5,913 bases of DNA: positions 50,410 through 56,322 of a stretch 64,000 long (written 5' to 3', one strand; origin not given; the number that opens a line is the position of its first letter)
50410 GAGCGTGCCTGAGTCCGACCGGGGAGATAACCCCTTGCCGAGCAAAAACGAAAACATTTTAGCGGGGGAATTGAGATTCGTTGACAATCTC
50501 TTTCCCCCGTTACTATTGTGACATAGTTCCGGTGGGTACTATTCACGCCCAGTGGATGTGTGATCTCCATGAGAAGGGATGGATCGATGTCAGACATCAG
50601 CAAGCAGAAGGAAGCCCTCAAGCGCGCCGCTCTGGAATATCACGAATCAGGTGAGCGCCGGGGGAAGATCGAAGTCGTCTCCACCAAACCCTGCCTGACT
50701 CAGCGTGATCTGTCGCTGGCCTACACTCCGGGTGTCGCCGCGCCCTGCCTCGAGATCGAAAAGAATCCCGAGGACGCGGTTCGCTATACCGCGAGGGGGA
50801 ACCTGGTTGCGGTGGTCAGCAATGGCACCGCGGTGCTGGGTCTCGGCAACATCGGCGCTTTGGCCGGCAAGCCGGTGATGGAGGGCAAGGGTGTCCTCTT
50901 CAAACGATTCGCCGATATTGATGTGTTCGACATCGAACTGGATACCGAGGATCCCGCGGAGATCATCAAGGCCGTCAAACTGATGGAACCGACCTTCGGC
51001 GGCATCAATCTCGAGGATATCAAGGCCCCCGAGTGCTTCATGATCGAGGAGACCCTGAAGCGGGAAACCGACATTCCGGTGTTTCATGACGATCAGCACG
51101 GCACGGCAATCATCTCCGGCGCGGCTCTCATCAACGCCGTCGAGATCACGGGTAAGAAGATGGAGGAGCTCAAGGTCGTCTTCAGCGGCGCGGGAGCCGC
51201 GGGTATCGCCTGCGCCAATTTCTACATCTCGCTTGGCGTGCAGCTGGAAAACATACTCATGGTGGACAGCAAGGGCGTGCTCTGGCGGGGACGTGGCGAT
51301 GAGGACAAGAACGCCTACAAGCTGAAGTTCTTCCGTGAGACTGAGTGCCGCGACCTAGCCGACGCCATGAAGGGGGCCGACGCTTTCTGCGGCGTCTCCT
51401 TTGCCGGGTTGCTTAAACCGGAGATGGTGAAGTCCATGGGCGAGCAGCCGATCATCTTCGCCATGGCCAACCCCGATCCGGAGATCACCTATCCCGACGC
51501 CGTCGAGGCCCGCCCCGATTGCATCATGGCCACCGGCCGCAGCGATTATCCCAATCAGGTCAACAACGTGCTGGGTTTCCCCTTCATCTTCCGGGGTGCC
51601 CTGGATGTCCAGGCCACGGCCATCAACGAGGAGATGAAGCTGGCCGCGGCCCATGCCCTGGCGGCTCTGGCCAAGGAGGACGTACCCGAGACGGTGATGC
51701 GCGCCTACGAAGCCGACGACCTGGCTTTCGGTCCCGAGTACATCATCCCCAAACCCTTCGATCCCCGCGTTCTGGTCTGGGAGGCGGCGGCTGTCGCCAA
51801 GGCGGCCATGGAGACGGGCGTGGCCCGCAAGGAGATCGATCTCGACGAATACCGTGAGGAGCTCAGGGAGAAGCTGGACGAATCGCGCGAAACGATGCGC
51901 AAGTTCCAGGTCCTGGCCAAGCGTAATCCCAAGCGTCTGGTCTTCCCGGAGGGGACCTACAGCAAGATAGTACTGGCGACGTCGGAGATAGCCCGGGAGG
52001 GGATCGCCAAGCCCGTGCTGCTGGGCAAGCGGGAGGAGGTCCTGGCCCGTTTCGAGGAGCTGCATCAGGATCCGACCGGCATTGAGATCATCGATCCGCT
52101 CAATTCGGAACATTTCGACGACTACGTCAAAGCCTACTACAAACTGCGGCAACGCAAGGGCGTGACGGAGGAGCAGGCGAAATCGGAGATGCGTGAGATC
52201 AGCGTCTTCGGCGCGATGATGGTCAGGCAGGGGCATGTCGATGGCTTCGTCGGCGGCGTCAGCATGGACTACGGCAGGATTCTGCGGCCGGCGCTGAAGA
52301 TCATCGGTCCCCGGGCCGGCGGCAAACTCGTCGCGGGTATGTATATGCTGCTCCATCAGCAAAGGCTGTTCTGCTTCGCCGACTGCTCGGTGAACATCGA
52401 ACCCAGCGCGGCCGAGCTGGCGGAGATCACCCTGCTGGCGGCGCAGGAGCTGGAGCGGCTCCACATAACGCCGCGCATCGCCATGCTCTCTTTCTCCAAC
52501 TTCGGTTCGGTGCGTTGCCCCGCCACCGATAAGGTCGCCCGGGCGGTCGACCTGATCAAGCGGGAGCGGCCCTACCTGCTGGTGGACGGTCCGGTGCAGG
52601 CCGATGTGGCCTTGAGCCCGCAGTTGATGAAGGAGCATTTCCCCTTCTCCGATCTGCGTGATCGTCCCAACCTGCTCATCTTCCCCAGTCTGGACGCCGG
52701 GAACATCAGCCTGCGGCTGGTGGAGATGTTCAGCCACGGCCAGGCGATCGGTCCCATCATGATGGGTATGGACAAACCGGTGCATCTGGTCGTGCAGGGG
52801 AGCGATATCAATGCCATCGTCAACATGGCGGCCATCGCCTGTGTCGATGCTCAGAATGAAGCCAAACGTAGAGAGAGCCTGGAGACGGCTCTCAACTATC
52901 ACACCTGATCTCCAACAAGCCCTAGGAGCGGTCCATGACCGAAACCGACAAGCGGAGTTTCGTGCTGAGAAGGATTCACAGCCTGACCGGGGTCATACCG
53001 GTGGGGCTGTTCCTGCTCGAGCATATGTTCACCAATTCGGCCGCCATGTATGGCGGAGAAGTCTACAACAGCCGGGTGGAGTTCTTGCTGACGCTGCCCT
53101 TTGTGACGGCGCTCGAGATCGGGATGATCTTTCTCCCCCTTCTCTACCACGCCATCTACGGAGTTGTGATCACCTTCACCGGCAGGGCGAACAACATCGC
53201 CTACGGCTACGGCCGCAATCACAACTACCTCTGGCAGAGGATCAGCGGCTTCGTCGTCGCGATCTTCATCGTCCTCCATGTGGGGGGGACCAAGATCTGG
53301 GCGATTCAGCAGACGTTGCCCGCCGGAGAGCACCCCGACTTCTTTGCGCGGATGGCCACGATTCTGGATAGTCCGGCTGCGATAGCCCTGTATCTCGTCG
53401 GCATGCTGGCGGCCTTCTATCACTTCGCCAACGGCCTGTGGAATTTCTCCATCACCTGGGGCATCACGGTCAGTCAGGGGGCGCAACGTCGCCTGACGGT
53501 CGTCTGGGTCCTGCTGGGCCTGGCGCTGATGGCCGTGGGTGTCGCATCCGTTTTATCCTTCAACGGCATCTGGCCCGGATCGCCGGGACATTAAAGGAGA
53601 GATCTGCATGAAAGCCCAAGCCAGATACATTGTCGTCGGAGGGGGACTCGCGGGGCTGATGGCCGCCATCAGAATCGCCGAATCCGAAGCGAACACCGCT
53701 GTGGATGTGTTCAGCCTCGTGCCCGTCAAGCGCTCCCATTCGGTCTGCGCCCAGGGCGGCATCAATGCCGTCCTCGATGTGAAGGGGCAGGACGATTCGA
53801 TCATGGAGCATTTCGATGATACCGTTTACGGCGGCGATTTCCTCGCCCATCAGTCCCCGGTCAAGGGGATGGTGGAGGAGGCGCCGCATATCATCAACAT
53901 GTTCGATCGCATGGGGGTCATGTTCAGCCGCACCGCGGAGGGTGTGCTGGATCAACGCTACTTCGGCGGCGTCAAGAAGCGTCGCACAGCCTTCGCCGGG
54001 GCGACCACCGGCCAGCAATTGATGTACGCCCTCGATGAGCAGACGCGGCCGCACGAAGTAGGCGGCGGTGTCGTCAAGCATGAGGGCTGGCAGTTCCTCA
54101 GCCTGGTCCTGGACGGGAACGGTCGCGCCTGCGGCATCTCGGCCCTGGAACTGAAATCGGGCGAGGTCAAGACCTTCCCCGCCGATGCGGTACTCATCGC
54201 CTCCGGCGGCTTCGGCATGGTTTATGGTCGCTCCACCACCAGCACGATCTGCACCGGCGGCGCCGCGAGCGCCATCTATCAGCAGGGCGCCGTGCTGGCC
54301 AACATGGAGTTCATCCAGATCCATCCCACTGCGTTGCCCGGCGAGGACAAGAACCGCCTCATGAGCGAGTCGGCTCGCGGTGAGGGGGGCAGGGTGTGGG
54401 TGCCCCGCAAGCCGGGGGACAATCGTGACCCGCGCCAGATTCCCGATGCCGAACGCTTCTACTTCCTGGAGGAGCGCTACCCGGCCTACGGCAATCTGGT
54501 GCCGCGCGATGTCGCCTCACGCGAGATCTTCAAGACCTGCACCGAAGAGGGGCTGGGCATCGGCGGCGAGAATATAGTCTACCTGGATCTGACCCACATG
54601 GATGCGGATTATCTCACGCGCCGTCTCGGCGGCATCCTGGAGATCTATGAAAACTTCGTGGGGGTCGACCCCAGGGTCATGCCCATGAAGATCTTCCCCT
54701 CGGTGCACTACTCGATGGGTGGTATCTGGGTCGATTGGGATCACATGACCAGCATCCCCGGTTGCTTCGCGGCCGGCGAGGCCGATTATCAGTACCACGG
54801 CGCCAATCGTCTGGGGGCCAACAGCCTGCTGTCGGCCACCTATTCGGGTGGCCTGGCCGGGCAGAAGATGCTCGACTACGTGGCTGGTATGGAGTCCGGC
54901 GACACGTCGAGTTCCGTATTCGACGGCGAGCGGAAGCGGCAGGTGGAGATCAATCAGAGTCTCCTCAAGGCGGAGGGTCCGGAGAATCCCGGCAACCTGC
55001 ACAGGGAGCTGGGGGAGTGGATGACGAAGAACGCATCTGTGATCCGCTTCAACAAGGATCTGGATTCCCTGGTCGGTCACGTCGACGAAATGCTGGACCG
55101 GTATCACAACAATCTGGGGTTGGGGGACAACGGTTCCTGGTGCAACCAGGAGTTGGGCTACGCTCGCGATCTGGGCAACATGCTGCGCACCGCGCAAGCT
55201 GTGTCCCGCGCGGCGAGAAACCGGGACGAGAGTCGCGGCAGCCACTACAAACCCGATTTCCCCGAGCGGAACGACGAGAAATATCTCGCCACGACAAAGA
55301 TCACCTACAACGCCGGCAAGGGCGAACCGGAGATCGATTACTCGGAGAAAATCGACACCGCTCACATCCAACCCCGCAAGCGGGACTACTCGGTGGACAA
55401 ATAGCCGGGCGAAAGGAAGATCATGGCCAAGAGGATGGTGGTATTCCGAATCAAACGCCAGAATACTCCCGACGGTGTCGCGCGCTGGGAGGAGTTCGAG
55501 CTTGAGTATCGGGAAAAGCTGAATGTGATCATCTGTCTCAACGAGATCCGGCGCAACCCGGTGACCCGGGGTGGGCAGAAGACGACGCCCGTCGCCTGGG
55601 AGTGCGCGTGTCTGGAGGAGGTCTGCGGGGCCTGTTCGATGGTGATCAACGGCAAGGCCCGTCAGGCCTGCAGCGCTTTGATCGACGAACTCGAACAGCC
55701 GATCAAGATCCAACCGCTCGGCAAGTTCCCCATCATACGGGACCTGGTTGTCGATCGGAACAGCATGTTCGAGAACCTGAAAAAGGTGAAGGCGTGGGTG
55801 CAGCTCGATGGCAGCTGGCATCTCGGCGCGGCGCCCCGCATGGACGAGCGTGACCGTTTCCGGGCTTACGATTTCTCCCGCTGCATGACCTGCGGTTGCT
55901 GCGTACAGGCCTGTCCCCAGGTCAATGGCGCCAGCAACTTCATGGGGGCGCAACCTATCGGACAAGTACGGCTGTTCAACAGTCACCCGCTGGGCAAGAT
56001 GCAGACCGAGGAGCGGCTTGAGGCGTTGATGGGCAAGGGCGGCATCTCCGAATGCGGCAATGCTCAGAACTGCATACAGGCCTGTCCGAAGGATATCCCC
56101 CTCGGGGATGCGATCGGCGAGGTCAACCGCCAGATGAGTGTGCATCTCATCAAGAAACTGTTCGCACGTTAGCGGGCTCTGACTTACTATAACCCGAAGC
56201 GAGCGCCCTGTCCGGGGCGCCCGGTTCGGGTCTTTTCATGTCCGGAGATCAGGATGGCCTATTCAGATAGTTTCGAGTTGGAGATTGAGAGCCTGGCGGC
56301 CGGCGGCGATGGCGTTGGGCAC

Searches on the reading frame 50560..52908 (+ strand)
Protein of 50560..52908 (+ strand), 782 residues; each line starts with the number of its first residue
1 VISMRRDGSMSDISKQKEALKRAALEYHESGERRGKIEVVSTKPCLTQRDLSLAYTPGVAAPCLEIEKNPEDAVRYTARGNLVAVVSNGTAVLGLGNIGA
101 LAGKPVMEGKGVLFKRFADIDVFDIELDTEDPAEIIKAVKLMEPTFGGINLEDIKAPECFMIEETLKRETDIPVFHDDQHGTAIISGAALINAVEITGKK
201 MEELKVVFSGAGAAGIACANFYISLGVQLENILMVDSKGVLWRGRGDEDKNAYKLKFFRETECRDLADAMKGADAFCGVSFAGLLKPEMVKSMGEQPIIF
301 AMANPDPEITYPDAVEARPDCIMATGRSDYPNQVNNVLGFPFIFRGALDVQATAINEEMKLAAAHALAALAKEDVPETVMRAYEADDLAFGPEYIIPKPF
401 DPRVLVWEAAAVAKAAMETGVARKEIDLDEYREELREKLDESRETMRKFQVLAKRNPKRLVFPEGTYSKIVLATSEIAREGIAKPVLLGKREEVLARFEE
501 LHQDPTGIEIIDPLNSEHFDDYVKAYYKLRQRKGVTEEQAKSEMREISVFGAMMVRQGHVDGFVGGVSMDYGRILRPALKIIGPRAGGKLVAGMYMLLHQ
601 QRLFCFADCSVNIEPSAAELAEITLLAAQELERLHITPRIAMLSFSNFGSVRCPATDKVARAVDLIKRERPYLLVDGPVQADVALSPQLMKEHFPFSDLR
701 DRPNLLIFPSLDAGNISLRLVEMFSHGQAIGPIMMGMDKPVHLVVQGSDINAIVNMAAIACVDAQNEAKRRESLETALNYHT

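Call 23: search_protein_families(library=pfam, proteins=[window:50560-52908:+], max_evalue=0.00001)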
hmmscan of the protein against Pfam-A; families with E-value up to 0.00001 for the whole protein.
window:50560-52908:+ (782 aa): 3 families
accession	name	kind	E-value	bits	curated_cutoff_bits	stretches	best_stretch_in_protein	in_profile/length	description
PF01515.24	PTA_PTB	-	5e-98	328.8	24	1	449-761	6-319/319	Phosphate acetyl/butaryl transferase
PF00390.24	malic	-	1.3e-30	107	23.1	1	35-167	2-182/182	Malic enzyme, N-terminal domain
PF03949.21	Malic_M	-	9.7e-21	74.7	23.5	1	181-377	3-231/258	Malic enzyme, NAD binding domain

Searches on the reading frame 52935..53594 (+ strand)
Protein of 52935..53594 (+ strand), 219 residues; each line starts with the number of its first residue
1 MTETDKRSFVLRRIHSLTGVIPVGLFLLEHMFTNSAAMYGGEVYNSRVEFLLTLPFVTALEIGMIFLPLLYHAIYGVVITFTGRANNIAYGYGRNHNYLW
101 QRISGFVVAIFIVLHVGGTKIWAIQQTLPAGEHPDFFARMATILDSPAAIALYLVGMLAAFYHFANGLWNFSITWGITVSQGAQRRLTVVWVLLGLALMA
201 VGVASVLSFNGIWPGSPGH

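Call 48: search_protein_families(library=pfam, proteins=[window:52935-53594:+], max_evalue=0.0001)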
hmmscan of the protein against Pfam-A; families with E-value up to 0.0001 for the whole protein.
window:52935-53594:+ (219 aa): 1 family
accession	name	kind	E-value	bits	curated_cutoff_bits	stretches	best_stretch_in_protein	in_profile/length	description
PF01127.27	Sdh_cyt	-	3.3e-10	40.6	25.8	1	100-201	25-121/122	Succinate dehydrogenase/Fumarate reductase transmembrane subunit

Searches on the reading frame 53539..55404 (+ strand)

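Call 23: search_protein_families(library=pfam, proteins=[window:53539-55404:+], max_evalue=0.00001)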
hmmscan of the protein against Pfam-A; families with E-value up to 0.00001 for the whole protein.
window:53539-55404:+ (621 aa): 2 families
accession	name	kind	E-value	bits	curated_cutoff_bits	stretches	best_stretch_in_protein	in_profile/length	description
PF00890.30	FAD_binding_2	-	4.7e-81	273.5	20.4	1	31-430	3-414/414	FAD binding domain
PF02910.25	Succ_DH_flav_C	-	4.3e-32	111.2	20.8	1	488-617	1-130/130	Fumarate reductase flavoprotein C-term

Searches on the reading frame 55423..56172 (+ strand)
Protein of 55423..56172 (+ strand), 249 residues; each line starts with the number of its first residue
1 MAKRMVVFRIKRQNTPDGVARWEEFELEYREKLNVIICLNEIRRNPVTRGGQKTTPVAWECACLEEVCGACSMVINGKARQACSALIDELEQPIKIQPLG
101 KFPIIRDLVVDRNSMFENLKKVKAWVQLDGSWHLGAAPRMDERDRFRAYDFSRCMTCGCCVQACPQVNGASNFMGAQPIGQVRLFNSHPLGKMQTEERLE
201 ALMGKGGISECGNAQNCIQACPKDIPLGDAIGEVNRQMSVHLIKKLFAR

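Call 48: search_protein_families(library=pfam, proteins=[window:55423-56172:+], max_evalue=0.0001)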
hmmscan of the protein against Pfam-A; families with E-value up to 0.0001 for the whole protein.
window:55423-56172:+ (249 aa): 6 families
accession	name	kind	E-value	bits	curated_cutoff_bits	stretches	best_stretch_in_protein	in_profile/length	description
PF13085.11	Fer2_3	-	5.8e-30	103.9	27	1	8-117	2-107/107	2Fe-2S iron-sulfur cluster binding domain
PF13183.11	Fer4_8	-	7.9e-08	33.2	27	1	151-225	2-68/68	4Fe-4S dicluster domain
PF12838.12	Fer4_7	-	2.6e-06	28.2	27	0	147-166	31-50/52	4Fe-4S dicluster domain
PF13534.11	Fer4_17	-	2.9e-06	28.2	22.2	1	153-225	1-60/61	4Fe-4S dicluster domain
PF13187.11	Fer4_9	-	2e-05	25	27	0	145-166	24-49/52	4Fe-4S dicluster domain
PF13237.11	Fer4_10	-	4e-05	23.9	25.5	1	149-222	4-53/53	4Fe-4S dicluster domain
